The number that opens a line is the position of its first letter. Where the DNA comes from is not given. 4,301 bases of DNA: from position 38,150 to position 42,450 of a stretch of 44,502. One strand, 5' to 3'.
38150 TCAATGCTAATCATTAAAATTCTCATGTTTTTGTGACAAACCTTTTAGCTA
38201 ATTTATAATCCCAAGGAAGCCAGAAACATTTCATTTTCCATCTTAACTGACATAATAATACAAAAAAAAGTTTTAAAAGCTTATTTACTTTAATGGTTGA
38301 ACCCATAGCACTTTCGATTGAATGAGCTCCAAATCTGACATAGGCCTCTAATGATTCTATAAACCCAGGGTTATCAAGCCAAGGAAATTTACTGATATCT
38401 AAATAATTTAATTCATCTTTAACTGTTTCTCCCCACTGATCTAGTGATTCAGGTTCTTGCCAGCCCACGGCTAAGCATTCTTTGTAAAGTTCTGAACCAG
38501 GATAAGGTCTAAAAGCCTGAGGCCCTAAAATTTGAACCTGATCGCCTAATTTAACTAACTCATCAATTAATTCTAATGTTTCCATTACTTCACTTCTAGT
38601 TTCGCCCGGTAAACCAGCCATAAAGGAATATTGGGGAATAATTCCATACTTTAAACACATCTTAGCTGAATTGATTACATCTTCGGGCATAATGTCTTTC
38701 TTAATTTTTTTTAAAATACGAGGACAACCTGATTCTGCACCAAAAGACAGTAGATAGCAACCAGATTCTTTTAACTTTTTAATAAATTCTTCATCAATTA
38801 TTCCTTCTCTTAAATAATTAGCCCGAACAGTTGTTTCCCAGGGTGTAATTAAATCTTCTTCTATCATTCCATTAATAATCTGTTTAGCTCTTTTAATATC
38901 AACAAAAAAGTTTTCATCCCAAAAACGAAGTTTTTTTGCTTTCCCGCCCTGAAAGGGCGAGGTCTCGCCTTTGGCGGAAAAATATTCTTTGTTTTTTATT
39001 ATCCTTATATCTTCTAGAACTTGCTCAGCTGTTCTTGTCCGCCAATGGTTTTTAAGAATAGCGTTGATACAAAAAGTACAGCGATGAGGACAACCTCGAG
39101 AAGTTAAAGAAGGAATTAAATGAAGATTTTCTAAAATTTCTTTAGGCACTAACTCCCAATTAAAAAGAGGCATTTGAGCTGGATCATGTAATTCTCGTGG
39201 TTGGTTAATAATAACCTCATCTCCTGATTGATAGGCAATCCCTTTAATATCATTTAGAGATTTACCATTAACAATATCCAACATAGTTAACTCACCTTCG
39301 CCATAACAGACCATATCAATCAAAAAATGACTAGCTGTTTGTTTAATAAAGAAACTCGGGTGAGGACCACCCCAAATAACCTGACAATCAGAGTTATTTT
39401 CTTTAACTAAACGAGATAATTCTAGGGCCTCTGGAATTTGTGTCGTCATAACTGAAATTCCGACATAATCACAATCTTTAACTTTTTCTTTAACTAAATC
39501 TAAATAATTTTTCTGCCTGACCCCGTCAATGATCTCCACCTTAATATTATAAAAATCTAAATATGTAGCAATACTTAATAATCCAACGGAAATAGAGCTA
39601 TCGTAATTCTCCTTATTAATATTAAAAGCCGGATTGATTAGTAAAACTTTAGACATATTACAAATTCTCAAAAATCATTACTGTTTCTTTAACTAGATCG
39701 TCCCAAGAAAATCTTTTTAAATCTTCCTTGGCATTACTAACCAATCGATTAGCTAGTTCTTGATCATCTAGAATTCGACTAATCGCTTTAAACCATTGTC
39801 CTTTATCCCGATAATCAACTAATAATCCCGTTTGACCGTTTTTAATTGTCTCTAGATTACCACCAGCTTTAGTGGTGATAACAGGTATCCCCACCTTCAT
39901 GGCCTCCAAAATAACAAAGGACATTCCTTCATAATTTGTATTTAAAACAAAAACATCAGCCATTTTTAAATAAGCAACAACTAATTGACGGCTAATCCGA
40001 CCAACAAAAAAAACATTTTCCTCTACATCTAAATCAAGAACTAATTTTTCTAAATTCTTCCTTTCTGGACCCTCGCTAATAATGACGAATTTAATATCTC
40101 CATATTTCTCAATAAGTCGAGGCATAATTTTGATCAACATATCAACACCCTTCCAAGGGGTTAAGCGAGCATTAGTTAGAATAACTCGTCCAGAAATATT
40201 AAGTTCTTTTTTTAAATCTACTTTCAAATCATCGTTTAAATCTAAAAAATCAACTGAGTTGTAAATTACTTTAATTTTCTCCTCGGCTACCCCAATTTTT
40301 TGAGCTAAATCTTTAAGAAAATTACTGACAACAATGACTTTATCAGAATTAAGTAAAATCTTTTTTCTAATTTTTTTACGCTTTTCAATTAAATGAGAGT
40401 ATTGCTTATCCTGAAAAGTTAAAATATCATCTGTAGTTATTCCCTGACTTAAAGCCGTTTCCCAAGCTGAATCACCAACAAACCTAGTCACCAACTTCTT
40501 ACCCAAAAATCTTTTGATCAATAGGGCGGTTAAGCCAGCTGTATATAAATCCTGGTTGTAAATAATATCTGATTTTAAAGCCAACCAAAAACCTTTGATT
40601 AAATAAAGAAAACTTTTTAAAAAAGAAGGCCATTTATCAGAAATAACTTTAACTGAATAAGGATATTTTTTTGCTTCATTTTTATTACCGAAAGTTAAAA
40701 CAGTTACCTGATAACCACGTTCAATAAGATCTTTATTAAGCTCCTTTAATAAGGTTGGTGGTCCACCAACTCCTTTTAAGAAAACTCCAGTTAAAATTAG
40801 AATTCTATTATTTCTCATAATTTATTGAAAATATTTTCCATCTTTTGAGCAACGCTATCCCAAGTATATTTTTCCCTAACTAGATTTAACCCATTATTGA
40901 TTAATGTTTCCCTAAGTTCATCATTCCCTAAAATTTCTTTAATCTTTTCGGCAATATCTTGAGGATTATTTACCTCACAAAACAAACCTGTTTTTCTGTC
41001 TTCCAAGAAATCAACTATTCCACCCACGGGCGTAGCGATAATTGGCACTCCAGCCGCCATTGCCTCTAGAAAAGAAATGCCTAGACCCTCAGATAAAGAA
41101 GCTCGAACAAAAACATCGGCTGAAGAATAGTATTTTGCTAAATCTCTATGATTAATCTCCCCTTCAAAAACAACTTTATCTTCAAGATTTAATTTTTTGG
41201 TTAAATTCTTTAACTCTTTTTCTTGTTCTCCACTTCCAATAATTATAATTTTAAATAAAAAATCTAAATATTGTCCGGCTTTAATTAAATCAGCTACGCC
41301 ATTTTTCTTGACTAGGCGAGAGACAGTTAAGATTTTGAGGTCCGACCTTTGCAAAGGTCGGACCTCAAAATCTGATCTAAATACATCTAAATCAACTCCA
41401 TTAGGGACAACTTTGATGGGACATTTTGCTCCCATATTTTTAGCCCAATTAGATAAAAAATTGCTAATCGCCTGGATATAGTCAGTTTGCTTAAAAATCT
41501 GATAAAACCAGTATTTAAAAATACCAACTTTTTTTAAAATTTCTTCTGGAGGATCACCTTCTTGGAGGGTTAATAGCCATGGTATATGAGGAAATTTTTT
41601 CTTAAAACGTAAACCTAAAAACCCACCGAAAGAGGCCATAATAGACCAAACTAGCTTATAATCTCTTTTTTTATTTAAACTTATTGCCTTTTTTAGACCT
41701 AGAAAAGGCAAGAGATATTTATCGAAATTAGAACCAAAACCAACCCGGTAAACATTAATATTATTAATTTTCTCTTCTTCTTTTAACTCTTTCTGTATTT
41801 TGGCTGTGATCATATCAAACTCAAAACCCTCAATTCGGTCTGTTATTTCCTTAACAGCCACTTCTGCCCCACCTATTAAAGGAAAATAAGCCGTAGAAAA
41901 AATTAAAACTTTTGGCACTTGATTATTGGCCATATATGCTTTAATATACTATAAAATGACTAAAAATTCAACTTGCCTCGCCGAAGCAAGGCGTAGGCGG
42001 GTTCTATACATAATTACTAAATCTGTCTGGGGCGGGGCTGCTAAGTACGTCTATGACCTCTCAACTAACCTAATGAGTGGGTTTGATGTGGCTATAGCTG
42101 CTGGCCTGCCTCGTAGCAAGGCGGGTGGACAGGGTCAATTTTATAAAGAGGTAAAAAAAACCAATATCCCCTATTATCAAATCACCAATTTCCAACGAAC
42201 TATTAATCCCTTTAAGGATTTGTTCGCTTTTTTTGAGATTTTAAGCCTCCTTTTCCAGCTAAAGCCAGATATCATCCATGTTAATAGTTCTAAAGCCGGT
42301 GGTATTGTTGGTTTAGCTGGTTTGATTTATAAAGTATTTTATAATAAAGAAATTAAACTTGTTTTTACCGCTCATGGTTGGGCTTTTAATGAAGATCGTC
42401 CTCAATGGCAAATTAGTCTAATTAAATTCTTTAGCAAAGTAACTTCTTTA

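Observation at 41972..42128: The same GC-rich hairpin motif occurs twice in one gene and is read in two different frames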

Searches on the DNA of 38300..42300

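Call 50: search_rna_families(source=window, start=38300, end=42300, threshold=evalue, max_evalue=5)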
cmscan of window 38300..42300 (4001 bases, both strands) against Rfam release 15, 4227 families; matches with E-value up to 5: 10.
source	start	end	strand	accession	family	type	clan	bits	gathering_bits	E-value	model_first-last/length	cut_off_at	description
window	41314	41385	+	RF00745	mir-499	Gene; miRNA;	-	31.8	60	0.00097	1-80/80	no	mir-499 microRNA precursor family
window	41324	41379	+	RF04134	MIR7504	Gene; miRNA;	-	26.3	83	0.16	1-124/124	no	MIR7504 microRNA precursor family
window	39696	39759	-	RF02351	psRNA14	Gene; sRNA;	-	25.6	60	0.34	1-84/84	no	Proteobacteria sRNA psRNA14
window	41325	41378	+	RF03769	mir-3913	Gene; miRNA;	-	25.5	100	0.073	1-100/100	no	mir-3913 microRNA precursor family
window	41330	41373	-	RF03769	mir-3913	Gene; miRNA;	-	25.4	100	0.077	1-100/100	no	mir-3913 microRNA precursor family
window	40899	41013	-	RF02111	IS009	Gene;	-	25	117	0.0052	1-199/199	no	IS009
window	41335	41368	+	RF04209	MIR7533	Gene; miRNA;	-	20.3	230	0.67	1-249/249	no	MIR7533 microRNA precursor family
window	38889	38980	-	RF00412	SNORA21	Gene; snRNA; snoRNA; HACA-box;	CL00031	20.1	80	0.71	1-136/136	no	Small nucleolar RNA SNORA21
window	38911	38993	+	RF02902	AaHKsRNA22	Gene; sRNA;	-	18.5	39.8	3.4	1-101/101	no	Aggregatibacter sRNA 22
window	38825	38953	-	RF02111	IS009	Gene;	-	14.6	117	3.1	1-199/199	no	IS009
